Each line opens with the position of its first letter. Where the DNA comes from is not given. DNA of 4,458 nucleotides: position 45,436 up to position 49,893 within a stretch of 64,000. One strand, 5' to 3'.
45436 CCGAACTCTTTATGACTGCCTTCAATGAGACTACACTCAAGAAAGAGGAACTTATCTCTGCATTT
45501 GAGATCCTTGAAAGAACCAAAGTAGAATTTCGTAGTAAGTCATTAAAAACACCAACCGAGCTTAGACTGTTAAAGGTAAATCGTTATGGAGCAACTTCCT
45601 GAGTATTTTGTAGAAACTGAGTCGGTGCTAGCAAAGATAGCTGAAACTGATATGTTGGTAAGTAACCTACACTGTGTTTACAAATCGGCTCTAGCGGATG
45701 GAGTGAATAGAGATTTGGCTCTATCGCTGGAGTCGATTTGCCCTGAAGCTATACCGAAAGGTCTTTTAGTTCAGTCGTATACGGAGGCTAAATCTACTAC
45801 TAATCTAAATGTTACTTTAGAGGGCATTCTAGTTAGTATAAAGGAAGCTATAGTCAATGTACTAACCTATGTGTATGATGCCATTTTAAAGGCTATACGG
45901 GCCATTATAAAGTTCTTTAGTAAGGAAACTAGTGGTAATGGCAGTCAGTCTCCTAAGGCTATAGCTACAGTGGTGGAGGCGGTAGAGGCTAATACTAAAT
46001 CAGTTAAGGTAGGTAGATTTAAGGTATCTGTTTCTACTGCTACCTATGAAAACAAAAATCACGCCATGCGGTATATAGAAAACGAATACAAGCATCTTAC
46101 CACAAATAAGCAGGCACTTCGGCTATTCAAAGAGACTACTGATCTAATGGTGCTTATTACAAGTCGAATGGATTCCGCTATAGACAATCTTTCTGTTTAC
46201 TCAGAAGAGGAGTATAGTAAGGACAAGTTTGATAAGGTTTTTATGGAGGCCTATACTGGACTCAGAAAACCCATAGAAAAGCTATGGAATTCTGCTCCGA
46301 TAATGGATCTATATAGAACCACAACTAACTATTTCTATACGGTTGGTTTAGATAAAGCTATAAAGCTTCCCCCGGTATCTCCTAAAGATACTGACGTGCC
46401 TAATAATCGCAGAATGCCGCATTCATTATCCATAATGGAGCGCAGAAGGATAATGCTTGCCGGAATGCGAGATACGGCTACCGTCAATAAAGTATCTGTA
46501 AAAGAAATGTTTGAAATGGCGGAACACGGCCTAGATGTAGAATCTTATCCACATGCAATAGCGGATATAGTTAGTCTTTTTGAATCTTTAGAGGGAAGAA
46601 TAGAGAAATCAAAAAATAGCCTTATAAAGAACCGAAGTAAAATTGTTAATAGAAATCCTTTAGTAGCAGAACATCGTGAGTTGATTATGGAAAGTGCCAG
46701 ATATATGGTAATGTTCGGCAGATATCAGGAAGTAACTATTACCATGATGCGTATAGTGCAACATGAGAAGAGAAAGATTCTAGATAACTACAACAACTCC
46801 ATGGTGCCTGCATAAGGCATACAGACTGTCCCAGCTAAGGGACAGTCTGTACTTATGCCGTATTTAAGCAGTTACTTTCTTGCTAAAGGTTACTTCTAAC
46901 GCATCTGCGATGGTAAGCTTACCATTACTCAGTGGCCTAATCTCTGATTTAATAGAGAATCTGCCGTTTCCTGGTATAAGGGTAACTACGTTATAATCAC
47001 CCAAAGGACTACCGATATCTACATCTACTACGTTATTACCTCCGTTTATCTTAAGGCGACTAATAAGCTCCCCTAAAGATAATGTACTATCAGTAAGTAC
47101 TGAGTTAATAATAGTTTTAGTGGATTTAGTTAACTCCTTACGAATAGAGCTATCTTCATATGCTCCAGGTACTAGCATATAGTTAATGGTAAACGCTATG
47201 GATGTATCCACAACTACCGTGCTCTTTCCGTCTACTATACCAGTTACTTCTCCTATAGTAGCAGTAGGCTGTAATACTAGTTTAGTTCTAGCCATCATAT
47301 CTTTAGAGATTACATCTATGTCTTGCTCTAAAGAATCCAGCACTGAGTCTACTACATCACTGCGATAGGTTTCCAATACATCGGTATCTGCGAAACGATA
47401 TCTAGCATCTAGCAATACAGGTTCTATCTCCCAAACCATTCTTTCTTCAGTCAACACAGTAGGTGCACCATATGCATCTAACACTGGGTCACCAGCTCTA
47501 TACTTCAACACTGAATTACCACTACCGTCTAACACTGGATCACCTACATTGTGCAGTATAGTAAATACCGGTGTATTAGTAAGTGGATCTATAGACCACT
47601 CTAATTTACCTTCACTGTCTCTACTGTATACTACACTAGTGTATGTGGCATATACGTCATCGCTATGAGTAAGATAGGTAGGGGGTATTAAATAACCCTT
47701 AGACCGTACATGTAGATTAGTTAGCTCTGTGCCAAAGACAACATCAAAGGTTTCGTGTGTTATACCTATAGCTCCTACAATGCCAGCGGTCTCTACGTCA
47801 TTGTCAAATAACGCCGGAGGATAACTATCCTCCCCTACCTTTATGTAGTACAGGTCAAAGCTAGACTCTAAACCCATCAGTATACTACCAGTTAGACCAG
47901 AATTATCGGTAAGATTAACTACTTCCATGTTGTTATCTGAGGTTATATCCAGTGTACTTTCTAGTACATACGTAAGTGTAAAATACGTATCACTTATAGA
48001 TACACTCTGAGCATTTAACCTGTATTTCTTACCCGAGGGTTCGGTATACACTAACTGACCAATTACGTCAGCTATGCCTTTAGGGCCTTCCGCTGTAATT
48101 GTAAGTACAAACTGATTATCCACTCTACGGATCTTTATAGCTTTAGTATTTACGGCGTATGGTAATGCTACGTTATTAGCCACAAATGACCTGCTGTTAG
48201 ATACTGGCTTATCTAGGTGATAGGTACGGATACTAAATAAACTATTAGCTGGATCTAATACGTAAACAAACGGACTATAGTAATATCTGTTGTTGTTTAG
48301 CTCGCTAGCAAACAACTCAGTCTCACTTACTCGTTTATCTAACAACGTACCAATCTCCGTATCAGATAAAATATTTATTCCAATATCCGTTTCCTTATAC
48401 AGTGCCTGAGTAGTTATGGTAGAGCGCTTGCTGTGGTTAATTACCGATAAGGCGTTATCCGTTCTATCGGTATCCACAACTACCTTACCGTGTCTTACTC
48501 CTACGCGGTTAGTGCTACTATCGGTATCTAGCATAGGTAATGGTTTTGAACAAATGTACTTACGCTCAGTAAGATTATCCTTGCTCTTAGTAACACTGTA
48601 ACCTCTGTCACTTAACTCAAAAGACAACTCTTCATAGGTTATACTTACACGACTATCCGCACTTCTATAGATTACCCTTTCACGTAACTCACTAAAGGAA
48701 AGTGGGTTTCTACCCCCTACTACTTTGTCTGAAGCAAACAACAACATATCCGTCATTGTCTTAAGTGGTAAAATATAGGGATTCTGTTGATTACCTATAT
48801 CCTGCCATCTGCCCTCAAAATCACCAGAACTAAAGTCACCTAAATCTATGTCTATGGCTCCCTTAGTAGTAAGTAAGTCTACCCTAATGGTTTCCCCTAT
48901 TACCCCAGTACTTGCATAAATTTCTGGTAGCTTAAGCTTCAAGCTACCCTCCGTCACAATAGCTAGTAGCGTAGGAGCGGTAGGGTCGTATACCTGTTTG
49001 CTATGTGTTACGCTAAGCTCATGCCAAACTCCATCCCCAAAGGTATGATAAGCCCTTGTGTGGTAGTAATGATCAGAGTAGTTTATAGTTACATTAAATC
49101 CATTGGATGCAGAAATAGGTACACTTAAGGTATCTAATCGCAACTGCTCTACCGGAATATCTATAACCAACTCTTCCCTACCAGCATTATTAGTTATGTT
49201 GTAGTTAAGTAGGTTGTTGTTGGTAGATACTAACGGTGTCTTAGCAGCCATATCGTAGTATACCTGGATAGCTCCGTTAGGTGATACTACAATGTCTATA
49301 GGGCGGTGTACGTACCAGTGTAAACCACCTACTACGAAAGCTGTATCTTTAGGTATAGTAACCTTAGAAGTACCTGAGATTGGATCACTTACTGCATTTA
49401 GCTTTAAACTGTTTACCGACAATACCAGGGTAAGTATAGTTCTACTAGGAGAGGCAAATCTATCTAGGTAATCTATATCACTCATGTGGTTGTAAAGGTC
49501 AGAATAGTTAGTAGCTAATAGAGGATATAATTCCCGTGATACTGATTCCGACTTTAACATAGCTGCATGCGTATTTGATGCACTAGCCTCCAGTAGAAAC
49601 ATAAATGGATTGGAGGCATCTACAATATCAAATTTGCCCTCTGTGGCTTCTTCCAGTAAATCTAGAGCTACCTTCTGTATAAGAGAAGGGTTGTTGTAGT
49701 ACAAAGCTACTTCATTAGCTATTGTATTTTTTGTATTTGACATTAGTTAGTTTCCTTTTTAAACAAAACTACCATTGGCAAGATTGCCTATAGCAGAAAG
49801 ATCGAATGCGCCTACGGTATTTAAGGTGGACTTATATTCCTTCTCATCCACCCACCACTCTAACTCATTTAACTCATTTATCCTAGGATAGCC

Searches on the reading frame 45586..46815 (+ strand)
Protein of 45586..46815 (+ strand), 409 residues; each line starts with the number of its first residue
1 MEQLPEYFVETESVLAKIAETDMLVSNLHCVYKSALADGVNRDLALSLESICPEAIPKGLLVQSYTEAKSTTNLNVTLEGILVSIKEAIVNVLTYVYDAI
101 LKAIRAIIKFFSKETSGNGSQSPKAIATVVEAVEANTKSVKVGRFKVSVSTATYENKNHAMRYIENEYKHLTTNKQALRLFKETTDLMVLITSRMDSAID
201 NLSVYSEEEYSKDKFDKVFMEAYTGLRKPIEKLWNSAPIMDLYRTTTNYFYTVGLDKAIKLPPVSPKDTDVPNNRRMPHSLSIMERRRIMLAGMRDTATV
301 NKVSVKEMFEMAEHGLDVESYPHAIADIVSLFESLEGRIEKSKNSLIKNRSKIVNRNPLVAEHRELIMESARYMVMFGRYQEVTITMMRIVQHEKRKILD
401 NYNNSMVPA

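Call 77: search_protein_families(library=phrogs, proteins=[window:45586-46815:+])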
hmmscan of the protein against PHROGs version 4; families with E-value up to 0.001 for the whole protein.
window:45586-46815:+ (409 aa): 2 families
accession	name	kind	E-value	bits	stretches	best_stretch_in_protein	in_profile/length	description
phrog_11496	-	unknown function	2.3e-05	24.4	1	25-114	49-138/488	-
phrog_11388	-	unknown function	5.8e-05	23.3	1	12-108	35-133/418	-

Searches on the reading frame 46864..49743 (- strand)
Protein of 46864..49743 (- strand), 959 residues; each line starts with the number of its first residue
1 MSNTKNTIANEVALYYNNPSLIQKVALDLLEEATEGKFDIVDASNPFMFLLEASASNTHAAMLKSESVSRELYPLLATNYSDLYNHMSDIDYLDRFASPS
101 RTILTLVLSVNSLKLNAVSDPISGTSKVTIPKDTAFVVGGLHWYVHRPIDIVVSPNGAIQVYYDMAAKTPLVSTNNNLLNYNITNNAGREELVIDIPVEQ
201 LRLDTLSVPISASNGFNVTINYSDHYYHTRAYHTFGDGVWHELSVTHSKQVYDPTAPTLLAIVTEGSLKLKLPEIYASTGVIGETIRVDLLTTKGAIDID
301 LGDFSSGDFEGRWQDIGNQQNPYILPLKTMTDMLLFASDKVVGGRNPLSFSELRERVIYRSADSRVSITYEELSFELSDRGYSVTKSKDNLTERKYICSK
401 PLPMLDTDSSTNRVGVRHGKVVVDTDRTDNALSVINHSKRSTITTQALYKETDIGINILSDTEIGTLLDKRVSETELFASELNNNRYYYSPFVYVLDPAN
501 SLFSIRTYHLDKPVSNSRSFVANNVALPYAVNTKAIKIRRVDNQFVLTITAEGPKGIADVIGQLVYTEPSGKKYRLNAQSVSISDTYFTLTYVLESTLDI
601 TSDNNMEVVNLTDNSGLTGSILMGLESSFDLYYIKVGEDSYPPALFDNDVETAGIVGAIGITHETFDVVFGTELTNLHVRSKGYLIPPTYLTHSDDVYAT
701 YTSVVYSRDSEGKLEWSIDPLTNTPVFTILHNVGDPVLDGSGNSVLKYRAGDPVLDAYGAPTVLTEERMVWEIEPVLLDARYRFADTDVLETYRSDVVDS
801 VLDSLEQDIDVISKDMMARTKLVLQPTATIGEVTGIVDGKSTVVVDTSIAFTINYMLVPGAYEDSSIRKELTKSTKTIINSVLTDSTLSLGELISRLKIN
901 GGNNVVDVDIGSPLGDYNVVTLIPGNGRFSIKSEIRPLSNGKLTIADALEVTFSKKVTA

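Call 7: search_protein_families(library=phrogs, proteins=[window:46864-49743:-])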
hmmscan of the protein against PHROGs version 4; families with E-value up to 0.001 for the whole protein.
window:46864-49743:- (959 aa): 1 family
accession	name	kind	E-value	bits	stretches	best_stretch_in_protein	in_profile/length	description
phrog_3248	-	unknown function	2.9e-228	761.2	1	6-956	4-965/970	-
